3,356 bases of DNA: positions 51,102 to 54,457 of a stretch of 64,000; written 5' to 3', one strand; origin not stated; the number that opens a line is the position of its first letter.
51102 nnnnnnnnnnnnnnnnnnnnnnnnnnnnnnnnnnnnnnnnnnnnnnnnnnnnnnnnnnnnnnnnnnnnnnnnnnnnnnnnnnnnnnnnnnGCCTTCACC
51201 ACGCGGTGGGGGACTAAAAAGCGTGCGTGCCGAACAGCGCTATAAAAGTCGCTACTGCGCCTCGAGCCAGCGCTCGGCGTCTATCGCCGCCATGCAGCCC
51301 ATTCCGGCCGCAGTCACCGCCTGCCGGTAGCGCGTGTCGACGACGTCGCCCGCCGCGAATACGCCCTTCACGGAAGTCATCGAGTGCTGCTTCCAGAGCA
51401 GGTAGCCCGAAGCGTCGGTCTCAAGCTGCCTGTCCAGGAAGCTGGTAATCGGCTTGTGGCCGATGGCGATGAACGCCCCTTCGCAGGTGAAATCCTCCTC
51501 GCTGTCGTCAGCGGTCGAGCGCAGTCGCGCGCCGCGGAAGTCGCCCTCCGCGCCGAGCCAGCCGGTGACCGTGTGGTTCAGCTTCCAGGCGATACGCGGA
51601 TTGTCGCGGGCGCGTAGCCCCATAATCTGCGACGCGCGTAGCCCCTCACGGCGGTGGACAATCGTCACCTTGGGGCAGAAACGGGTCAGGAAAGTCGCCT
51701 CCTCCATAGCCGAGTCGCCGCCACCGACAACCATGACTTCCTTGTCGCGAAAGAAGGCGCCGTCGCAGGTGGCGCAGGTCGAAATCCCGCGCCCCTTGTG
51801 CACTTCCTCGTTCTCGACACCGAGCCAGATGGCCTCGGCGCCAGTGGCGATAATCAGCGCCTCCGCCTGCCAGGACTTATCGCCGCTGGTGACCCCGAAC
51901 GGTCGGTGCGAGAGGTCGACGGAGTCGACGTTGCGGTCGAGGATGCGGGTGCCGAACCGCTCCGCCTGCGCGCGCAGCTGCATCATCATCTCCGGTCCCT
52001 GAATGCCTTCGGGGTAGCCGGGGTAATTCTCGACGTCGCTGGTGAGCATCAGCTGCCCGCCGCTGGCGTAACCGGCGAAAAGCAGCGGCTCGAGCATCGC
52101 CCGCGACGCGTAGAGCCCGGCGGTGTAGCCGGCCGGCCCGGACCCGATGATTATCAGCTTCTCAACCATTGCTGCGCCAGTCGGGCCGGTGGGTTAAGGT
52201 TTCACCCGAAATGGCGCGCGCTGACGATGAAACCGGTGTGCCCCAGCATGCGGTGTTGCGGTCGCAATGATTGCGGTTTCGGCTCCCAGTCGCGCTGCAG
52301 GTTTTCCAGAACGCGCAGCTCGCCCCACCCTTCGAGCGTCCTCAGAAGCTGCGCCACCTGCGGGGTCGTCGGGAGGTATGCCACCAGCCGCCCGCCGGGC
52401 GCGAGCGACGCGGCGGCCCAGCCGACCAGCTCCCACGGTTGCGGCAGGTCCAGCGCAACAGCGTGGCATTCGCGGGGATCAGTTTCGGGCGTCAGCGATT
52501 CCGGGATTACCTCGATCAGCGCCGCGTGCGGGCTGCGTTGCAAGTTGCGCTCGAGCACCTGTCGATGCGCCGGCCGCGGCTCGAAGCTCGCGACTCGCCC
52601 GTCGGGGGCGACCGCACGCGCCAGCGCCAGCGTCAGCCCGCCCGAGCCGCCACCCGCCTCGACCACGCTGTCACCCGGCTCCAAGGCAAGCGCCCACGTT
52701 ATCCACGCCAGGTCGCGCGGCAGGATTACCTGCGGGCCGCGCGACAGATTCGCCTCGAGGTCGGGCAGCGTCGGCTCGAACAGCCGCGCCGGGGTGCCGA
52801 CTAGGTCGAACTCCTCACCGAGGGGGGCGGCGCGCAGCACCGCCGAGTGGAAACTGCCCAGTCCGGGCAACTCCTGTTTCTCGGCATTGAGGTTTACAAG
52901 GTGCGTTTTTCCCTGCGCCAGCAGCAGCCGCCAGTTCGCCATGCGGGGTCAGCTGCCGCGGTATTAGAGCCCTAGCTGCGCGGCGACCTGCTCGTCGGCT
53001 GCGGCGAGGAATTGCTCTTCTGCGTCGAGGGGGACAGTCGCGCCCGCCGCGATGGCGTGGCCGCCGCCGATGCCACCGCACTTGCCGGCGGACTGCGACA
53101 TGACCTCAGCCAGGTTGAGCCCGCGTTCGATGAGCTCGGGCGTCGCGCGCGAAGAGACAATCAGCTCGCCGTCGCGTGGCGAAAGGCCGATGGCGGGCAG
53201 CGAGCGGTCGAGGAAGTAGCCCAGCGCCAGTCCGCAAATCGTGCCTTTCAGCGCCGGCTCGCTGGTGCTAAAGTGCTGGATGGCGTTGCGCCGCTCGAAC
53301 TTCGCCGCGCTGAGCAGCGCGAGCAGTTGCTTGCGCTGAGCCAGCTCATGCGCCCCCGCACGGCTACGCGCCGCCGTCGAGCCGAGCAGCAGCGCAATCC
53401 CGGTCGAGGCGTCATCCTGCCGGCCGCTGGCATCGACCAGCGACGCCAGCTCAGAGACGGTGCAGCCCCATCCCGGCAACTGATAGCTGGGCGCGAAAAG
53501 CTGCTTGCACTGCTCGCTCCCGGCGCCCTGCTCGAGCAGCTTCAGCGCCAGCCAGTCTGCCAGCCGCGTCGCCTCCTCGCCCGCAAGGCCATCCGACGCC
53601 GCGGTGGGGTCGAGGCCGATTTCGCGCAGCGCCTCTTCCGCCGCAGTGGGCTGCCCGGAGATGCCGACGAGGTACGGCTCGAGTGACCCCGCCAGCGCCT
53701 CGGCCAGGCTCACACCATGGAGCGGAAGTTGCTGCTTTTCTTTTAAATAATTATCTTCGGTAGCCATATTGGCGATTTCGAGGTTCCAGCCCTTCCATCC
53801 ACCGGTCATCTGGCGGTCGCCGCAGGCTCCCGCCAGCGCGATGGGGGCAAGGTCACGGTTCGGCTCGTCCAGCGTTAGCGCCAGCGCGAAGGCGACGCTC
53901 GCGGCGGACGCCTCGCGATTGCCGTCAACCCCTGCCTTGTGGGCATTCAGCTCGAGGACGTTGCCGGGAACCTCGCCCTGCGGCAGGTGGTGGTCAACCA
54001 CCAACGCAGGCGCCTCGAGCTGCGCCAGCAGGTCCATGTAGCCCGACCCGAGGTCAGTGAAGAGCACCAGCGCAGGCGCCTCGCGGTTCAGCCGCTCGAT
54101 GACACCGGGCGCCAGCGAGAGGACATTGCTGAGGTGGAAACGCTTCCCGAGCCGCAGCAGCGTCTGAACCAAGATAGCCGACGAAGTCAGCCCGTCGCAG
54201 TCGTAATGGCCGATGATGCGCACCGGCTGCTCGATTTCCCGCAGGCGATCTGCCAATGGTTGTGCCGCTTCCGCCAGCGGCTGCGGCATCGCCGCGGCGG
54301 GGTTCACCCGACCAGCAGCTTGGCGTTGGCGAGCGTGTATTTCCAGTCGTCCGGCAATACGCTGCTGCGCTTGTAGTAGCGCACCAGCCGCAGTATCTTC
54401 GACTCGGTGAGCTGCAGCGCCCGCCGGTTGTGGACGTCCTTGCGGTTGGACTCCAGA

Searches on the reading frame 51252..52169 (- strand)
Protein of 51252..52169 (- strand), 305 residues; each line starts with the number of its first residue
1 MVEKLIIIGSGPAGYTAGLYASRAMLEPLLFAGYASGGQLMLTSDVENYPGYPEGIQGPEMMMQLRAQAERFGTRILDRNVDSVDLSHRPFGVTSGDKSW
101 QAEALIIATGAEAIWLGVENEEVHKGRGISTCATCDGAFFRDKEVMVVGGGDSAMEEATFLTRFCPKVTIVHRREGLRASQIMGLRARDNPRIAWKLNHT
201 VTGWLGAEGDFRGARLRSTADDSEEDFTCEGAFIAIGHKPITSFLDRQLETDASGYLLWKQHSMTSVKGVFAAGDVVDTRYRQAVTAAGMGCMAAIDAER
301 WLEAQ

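Call 16: search_protein_families(library=pfam, proteins=[window:51252-52169:-], max_evalue=0.00001)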
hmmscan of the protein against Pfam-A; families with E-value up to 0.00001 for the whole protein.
window:51252-52169:- (305 aa): 3 families
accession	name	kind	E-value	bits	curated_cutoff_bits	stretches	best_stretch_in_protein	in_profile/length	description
PF07992.20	Pyr_redox_2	-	2.7e-43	148.9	26.1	1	4-291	2-291/291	Pyridine nucleotide-disulphide oxidoreductase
PF13738.12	Pyr_redox_3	-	5e-18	65.8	30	1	55-274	77-305/305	Pyridine nucleotide-disulphide oxidoreductase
PF00070.33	Pyr_redox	-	4e-11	43.7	22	1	145-208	2-70/82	Pyridine nucleotide-disulphide oxidoreductase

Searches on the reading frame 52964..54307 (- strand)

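Call 16: search_protein_families(library=pfam, proteins=[window:52964-54307:-], max_evalue=0.00001)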
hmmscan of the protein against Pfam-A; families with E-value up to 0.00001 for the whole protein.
window:52964-54307:- (447 aa): 2 families
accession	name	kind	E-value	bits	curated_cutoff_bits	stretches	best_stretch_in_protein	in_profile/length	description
PF02272.25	DHHA1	-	3.6e-11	43.9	25.9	1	371-442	32-101/102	DHHA1 domain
PF01368.27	DHH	-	3.3e-10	40.7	28.1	1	29-160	2-124/125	DHH family, N-terminal domain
